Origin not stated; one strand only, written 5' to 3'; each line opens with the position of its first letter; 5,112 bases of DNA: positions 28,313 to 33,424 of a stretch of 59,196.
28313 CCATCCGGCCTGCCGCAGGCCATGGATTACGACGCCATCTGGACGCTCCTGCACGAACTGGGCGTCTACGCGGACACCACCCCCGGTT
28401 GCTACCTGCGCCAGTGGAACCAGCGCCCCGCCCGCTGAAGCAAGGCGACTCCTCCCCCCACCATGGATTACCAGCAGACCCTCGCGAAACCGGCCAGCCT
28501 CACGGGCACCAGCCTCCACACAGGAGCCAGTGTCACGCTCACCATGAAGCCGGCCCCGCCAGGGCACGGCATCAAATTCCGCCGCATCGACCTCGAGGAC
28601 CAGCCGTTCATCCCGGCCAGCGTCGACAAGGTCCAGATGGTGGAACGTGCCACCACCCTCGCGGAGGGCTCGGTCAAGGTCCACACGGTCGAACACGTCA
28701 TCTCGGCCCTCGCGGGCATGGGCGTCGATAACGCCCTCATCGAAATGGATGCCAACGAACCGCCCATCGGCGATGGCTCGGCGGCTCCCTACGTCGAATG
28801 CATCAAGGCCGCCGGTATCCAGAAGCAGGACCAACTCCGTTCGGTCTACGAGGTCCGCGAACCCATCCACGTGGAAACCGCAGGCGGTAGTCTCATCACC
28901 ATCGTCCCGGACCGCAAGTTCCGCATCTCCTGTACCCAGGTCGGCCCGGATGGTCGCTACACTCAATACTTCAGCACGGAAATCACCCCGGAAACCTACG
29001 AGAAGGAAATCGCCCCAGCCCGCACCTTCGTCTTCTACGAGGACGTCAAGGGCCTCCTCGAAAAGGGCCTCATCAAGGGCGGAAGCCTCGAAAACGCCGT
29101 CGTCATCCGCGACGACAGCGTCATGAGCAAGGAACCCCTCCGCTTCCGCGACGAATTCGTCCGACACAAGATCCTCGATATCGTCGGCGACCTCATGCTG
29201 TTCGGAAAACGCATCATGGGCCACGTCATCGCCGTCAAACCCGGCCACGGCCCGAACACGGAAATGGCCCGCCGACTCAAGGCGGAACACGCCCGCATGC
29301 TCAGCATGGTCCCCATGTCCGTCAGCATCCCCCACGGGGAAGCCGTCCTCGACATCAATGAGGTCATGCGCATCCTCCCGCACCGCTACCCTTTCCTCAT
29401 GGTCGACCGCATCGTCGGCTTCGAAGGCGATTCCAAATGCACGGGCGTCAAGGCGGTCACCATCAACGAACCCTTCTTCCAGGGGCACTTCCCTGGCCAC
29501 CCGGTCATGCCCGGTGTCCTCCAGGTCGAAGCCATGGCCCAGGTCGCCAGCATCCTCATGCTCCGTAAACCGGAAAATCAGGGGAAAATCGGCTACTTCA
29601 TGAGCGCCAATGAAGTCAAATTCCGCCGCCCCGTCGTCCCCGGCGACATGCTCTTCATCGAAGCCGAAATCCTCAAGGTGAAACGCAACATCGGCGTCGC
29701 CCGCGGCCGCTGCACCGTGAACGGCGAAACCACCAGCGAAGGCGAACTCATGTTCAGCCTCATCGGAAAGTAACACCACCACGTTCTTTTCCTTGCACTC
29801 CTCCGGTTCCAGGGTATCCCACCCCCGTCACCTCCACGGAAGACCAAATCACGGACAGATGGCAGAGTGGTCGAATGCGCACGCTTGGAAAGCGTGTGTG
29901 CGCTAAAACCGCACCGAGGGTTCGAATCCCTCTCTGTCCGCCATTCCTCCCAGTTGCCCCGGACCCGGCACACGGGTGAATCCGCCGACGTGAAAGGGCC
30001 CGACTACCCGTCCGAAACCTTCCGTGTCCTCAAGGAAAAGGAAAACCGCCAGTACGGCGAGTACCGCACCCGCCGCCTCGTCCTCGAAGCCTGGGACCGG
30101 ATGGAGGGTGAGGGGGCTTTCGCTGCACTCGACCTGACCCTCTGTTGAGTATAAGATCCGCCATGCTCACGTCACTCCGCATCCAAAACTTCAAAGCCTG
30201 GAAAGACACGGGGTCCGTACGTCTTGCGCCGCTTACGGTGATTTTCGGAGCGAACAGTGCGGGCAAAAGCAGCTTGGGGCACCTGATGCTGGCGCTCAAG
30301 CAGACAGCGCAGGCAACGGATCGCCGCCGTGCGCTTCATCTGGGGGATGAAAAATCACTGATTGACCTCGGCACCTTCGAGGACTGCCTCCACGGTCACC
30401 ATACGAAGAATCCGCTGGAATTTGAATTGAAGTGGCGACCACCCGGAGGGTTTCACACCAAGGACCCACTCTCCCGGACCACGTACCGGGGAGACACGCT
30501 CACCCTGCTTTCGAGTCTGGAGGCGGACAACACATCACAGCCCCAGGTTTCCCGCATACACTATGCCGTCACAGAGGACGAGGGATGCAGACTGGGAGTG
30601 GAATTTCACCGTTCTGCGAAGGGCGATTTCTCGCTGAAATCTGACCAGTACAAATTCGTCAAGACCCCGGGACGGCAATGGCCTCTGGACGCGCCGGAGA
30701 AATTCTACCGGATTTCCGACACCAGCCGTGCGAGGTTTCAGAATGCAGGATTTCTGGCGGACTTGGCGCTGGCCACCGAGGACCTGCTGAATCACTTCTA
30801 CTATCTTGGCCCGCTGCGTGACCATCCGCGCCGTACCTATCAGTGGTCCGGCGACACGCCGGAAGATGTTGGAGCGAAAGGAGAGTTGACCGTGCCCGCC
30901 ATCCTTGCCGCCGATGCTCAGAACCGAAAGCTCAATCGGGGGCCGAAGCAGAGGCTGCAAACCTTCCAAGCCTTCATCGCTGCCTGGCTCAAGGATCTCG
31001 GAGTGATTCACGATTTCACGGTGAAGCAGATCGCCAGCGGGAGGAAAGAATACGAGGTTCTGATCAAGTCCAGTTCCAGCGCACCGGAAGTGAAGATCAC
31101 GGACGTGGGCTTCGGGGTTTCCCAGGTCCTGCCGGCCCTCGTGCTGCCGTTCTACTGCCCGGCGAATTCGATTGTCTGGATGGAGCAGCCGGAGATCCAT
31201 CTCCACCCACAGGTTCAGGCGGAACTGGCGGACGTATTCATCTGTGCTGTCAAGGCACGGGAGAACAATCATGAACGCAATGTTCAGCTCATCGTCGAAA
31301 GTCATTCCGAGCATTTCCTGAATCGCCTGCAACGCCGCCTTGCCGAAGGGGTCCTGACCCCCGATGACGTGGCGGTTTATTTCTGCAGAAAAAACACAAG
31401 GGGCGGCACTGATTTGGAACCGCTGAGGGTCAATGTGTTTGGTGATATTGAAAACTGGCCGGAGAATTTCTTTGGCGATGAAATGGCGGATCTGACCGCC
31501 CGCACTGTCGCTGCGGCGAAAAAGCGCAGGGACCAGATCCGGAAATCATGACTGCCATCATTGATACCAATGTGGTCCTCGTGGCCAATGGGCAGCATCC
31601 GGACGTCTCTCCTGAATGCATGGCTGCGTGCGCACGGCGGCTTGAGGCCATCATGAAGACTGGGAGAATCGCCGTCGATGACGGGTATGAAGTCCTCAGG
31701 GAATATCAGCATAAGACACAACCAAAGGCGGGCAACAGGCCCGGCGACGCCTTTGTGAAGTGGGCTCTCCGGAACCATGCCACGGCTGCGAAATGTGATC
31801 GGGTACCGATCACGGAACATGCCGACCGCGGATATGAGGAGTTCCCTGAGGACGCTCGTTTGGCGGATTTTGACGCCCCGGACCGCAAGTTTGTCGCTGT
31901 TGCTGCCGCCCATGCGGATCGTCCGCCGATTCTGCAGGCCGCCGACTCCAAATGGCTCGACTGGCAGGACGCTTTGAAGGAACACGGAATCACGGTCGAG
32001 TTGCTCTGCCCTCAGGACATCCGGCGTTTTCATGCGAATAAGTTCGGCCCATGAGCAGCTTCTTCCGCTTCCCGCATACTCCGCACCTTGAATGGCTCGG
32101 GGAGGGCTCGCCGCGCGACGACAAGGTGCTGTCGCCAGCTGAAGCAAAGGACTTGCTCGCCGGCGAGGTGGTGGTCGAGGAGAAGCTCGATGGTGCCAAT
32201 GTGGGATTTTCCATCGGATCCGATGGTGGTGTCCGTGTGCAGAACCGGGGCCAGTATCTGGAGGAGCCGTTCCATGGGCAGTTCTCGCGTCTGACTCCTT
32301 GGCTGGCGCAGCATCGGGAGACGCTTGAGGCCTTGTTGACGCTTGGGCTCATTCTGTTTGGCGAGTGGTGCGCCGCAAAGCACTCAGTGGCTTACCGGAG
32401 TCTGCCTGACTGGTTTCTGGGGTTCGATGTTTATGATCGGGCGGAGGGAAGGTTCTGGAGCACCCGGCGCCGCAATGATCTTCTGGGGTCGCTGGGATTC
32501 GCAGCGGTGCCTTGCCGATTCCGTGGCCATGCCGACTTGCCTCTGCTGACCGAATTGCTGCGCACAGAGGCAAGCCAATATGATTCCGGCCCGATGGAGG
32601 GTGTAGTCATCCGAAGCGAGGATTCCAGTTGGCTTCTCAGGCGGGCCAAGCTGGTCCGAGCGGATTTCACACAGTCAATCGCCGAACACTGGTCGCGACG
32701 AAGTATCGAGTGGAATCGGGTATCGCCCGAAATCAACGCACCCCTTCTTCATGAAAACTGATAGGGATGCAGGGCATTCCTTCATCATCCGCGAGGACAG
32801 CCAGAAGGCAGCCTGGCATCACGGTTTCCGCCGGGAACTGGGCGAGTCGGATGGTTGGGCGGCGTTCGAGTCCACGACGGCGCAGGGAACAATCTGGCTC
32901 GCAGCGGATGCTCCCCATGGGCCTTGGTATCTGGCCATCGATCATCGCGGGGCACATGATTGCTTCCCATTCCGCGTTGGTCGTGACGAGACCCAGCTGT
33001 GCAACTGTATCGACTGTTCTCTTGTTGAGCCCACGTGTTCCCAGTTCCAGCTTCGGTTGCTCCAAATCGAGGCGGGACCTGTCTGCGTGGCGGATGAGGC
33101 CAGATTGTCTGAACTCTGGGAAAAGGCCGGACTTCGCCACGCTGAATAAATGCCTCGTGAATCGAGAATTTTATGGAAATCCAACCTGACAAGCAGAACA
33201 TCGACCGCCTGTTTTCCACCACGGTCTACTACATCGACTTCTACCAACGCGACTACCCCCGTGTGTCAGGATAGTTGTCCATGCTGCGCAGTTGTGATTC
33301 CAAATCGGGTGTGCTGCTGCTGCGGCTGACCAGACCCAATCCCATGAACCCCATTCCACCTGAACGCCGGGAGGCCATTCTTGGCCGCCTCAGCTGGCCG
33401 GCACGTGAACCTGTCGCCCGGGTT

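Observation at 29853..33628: Small lower-GC accessory islet anchored at tRNA-Ser(GGA), bounded by an IS remnant and littered with defence-gene debris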

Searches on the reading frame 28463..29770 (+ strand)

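Call 9: search_protein_families(library=ncbifam, proteins=[window:28463-29770:+], max_evalue=0.1)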
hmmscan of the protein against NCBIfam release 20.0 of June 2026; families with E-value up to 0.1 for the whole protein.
window:28463-29770:+ (436 aa): 10 families
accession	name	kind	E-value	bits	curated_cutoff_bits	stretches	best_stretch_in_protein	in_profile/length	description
NF009667.0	PRK13188.1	equivalog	1.6e-166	554.6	465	1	2-434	3-460/464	bifunctional UDP-3-O-[3-hydroxymyristoyl] N-acetylglucosamine deacetylase/3-hydroxyacyl-ACP dehydratase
TIGR00325.1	lpxC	equivalog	2.2e-72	243.9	187.25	1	4-276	3-275/297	UDP-3-O-acyl-N-acetylglucosamine deacetylase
NF000582.1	PRK00006.1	equivalog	4.1e-54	182.2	113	1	297-432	1-136/137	3-hydroxyacyl-ACP dehydratase FabZ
TIGR01750.1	fabZ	equivalog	2.4e-52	176.5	155.15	1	296-432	1-140/141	3-hydroxyacyl-ACP dehydratase FabZ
NF009666.0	PRK13187.1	equivalog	4.1e-45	154.2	423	1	4-273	11-291/305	UDP-3-O-acyl N-acetylglycosamine deacetylase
NF058663.1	cispen_cyc_AmcE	equivalog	2.6e-14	53.5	140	1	295-425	3-134/153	cispentacin biosynthesis cyclizing decarboxylase AmcE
NF003509.0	PRK05174.1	equivalog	1.1e-10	41.6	124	1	309-423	32-154/172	bifunctional 3-hydroxydecanoyl-ACP dehydratase/trans-2-decenoyl-ACP isomerase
TIGR01749.1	fabA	equivalog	3.3e-09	36.9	238.15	1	310-422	30-150/169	3-hydroxyacyl-[acyl-carrier-protein] dehydratase FabA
NF052388.1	Lys_ferment_KAL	equivalog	0.00037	20.9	160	1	341-407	14-76/120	3-aminobutyryl-CoA ammonia lyase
TIGR00051.1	TIGR00051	subfamily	0.077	13.3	68.7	0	378-428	49-99/117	YbgC/FadM family acyl-CoA thioesterase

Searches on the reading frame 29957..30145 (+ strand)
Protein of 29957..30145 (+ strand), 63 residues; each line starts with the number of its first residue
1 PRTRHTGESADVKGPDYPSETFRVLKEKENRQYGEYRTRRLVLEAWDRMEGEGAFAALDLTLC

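Call 7: search_protein_families(library=pfam, proteins=[window:29957-30145:+], max_evalue=0.1)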
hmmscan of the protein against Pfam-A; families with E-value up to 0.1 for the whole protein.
window:29957-30145:+ (63 aa): 0 families

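Call 8: search_protein_families(library=padloc, proteins=[window:29957-30145:+], max_evalue=0.1)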
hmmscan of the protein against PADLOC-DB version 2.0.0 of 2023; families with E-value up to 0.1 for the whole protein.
window:29957-30145:+ (63 aa): 0 families

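Call 9: search_protein_families(library=ncbifam, proteins=[window:29957-30145:+], max_evalue=0.1)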
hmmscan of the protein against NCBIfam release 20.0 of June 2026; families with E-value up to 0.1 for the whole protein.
window:29957-30145:+ (63 aa): 0 families

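Call 36: search_dna_similar(query=window:29978-30145:+, collection=plasmids, mode=protein, max_evalue=0.01, max_rows=15)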
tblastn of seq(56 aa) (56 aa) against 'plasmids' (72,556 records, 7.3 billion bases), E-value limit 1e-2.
Records with a match: 54; places in all: 57; records where one place covers at least 80% of the query: 8.
Best place of each record, by identity: 80-90% 9; 60-80% 37; <60% 8.
By first word of the organism name: Thermus 11; Aeromonas 7; Planktothrix 5; Nostoc 4; Chroococcidiopsis 3; Acinetobacter 3; Mesorhizobium 2; Acidithiobacillus 2; Rhodococcus 2; Calothrix 1; and 14 more.
By predicted mobility (MOB-suite, as given by PLSDB): non-mobilizable 33; conjugative 15; mobilizable 6.
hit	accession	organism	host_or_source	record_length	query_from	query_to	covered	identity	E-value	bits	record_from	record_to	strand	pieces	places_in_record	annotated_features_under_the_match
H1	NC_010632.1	Nostoc punctiforme PCC 73102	-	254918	1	44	79%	72.7%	3e-14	71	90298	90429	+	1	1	N-6 DNA methylase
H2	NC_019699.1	Chroococcidiopsis thermalis PCC 7203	-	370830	1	44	79%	72.7%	4e-14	71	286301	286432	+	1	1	N-6 DNA methylase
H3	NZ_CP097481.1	Chroococcidiopsis sp. CCNUC1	cell culture,soil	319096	1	44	79%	72.7%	5e-14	71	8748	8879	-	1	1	N-6 DNA methylase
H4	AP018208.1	Calothrix brevissima NIES-22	-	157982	1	42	75%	73.8%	2e-13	69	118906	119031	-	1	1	putative type II DNA modification enzyme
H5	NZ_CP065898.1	Paracoccus marcusii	Cancer pagurus,whole ...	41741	1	46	82%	66.7%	3e-10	60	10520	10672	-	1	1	hypothetical protein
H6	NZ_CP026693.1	Nostoc sp. 'Lobaria pulmonaria (5183) cyanobiont'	Lobaria pulmonaria thallus,lichen ...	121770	1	42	75%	71.4%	2e-13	69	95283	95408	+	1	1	DNA methyltransferase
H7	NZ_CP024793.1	Nostoc flagelliforme CCNUN1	cell culture,desert soil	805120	1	44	79%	68.2%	1e-12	67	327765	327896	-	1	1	restriction endonuclease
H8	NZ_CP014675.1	Kozakia baliensis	palm brown sugar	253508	1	46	82%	65.2%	1e-12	66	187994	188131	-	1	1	N-6 DNA methylase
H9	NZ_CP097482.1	Chroococcidiopsis sp. CCNUC1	cell culture,soil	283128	1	42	75%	69.0%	3e-12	66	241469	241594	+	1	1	none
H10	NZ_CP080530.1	Mesorhizobium sp. AR02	Oxytropis sp.,Cell culture,root nodule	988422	1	42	75%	69.0%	4e-12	65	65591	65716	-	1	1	N-6 DNA methylase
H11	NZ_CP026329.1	Acidithiobacillus caldus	pure culture,spring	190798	1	49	88%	59.2%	8e-11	61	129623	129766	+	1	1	N-6 DNA methylase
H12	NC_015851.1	Acidithiobacillus caldus SM-1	-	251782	1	49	88%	59.2%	8e-11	61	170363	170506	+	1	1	N-6 DNA methylase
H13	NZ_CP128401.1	Candidatus Chlorohelix allophototropha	Single colony of Candidatus Chlorohelix ...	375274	1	40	71%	72.5%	4e-11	62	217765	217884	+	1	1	N-6 DNA methylase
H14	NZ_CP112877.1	Pseudanabaena galeata CCNP1313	-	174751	1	42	75%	66.7%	3e-12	66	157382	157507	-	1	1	DNA methyltransferase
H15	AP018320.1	Nostoc sp. HK-01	-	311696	1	42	75%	66.7%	5e-12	65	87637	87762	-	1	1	putative type II DNA modification enzyme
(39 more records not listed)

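Call 38: get_annotated_region(hit=H1, flank=4000)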
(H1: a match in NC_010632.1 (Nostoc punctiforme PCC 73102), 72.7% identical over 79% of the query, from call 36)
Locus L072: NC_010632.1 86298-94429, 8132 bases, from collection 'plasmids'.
description: Nostoc punctiforme PCC 73102 plasmid pNPUN02, complete sequence
organism: Nostoc punctiforme PCC 73102 (NCBI taxid 63737)
taxonomy: Bacteria; Cyanobacteriota; Cyanophyceae; Nostocales; Nostocaceae; Nostoc; Nostoc punctiforme; Nostoc punctiforme PCC 73102
host: -; source: -; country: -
typing (MOB-suite, as given by PLSDB): conjugative; replicon rep_cluster_317; relaxase MOBV; mating-pair formation MPF_T
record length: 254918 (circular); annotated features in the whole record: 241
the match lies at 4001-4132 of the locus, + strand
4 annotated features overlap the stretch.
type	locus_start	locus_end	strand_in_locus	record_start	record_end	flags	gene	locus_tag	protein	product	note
CDS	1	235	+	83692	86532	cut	-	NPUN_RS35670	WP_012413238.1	helicase-related protein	-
CDS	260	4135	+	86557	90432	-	-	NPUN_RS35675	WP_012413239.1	N-6 DNA methylase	GO:0006306 - DNA methylation [Evidence IEA]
CDS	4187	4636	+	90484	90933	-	-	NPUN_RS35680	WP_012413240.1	hypothetical protein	-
CDS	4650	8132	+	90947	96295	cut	-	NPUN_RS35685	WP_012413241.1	DEAD/DEAH box helicase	-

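Call 56: search_protein_families(library=padloc, proteins=[L072:260-4135:+], max_evalue=1e-8)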
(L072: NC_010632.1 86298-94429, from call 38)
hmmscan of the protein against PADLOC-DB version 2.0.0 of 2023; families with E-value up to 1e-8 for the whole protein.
L072:260-4135:+ (1291 aa): 24 families
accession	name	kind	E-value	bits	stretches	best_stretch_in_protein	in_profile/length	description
PDLC02643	DrmMI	-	8.2e-81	270.4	2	441-779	543-883/1347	DrmMI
PDLC03613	REase_MTase_IIG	-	3.1e-61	205.3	3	741-1256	722-1239/1250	Type IIG restriction enzyme-methyltransferase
PDLC03622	REase_MTase_IIG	-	5.8e-58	194.2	3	837-1172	953-1290/1524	Type IIG restriction enzyme-methyltransferase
PDLC02638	DrmMI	-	5.5e-57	191.6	2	442-776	543-883/935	DrmMI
PDLC03614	REase_MTase_IIG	-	8.9e-40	134.2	2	737-932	920-1116/1584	Type IIG restriction enzyme-methyltransferase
PDLC03620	REase_MTase_IIG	-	2.4e-34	116.2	1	550-616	675-740/1378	Type IIG restriction enzyme-methyltransferase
PDLC03618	REase_MTase_IIG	-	7.1e-34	114.3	1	439-609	535-721/1429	Type IIG restriction enzyme-methyltransferase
PDLC02645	DrmMI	-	2.1e-31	106.9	2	548-639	660-753/772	DrmMI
PDLC02644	DrmMI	-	9.6e-31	104.5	1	441-607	53-235/988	DrmMI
PDLC02639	DrmMI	-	1.2e-29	101.2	1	452-636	249-421/803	DrmMI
PDLC03611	REase_MTase_IIG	-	6.5e-28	94.7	2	733-909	901-1076/1532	Type IIG restriction enzyme-methyltransferase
PDLC02646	DrmMI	-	4.1e-26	89.3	1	521-614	19-111/792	DrmMI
PDLC03612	REase_MTase_IIG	-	2.5e-24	83.5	1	550-782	589-825/1247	Type IIG restriction enzyme-methyltransferase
PDLC03629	REase_MTase_IIG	-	1.6e-23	80.6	1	447-607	375-542/1182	Type IIG restriction enzyme-methyltransferase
PDLC03609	REase_MTase_IIG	-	2.3e-20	70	1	497-601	425-534/1066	Type IIG restriction enzyme-methyltransferase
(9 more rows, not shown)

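Call 57: search_protein_families(library=pfam, proteins=[L072:260-4135:+], max_evalue=0.0001)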
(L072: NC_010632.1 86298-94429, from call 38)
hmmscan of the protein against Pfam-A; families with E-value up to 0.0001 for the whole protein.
L072:260-4135:+ (1291 aa): 3 families
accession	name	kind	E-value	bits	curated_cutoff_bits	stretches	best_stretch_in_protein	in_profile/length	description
PF07669.17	Eco57I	-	5.6e-20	72.6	25.3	1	555-783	1-93/171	Eco57I restriction-modification methylase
PF02384.22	N6_Mtase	-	5.3e-10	39.5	20.4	1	449-578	21-101/311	N-6 DNA Methylase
PF20473.4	MmeI_Mtase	-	5.8e-08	32.7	27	1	497-578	12-86/259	MmeI, DNA-methyltransferase domain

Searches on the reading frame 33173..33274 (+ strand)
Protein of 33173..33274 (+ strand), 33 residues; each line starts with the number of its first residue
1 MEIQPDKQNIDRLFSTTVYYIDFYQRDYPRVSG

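Call 7: search_protein_families(library=pfam, proteins=[window:33173-33274:+], max_evalue=0.1)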
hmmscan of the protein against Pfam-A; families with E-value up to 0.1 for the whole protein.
window:33173-33274:+ (33 aa): 0 families

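Call 8: search_protein_families(library=padloc, proteins=[window:33173-33274:+], max_evalue=0.1)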
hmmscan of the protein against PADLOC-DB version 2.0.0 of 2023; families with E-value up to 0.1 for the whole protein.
window:33173-33274:+ (33 aa): 3 families
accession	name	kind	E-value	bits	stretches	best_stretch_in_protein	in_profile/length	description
PDLC02701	Orf5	-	0.00095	15.7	1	1-28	1-29/596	Orf5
PDLC02691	Orf5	-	0.0069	13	1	1-29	1-31/579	Orf5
PDLC02695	Orf5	-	0.029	10.7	1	1-28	1-29/601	Orf5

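Call 9: search_protein_families(library=ncbifam, proteins=[window:33173-33274:+], max_evalue=0.1)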
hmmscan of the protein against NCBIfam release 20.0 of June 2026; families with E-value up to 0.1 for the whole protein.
window:33173-33274:+ (33 aa): 0 families

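Call 37: search_dna_similar(query=window:33173-33271:+, collection=plasmids, mode=protein, max_evalue=0.1, max_rows=15)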
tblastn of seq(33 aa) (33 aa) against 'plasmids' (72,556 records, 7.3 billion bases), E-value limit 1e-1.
Records with a match: 1; places in all: 1; records where one place covers at least 80% of the query: 1.
Best place of each record, by identity: 60-80% 1.
By first word of the organism name: Mucilaginibacter 1.
By predicted mobility (MOB-suite, as given by PLSDB): non-mobilizable 1.
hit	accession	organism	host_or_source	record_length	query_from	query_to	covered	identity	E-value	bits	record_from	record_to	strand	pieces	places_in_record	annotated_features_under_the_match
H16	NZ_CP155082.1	Mucilaginibacter sp. PAMB04274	Malus domestica,cell culture,leaf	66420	1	28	85%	64.3%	2e-5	45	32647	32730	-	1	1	DUF262 domain-containing protein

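Call 39: get_annotated_region(hit=H16, flank=2500)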
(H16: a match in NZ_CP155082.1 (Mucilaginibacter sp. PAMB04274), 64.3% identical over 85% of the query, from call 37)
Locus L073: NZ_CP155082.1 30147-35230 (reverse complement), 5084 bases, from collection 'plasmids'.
description: Mucilaginibacter sp. PAMB04274 plasmid unnamed1, complete sequence
organism: Mucilaginibacter sp. PAMB04274 (NCBI taxid 3138568)
taxonomy: Bacteria; Bacteroidota; Sphingobacteriia; Sphingobacteriales; Sphingobacteriaceae; Mucilaginibacter; Mucilaginibacter sp. PAMB04274
host: -; source: Malus domestica,cell culture,leaf; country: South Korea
typing (MOB-suite, as given by PLSDB): non-mobilizable
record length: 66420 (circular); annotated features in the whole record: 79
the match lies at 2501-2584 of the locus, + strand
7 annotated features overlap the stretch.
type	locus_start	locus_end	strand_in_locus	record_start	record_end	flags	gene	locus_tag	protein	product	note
CDS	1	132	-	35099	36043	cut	-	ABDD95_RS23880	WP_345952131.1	helix-turn-helix transcriptional regulator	GO:0006355 - regulation of DNA-templated transcription [Evidence IEA]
CDS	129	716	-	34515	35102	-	-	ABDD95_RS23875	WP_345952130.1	GNAT family N-acetyltransferase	-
CDS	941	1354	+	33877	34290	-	-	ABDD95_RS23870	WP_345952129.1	helix-turn-helix transcriptional regulator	-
CDS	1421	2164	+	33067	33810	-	-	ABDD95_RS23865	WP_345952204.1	ParA family protein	-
CDS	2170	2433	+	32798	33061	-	-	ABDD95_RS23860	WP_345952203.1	hypothetical protein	-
CDS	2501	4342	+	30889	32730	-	-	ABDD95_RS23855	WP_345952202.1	DUF262 domain-containing protein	-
CDS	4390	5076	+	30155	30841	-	-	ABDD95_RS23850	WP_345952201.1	hypothetical protein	-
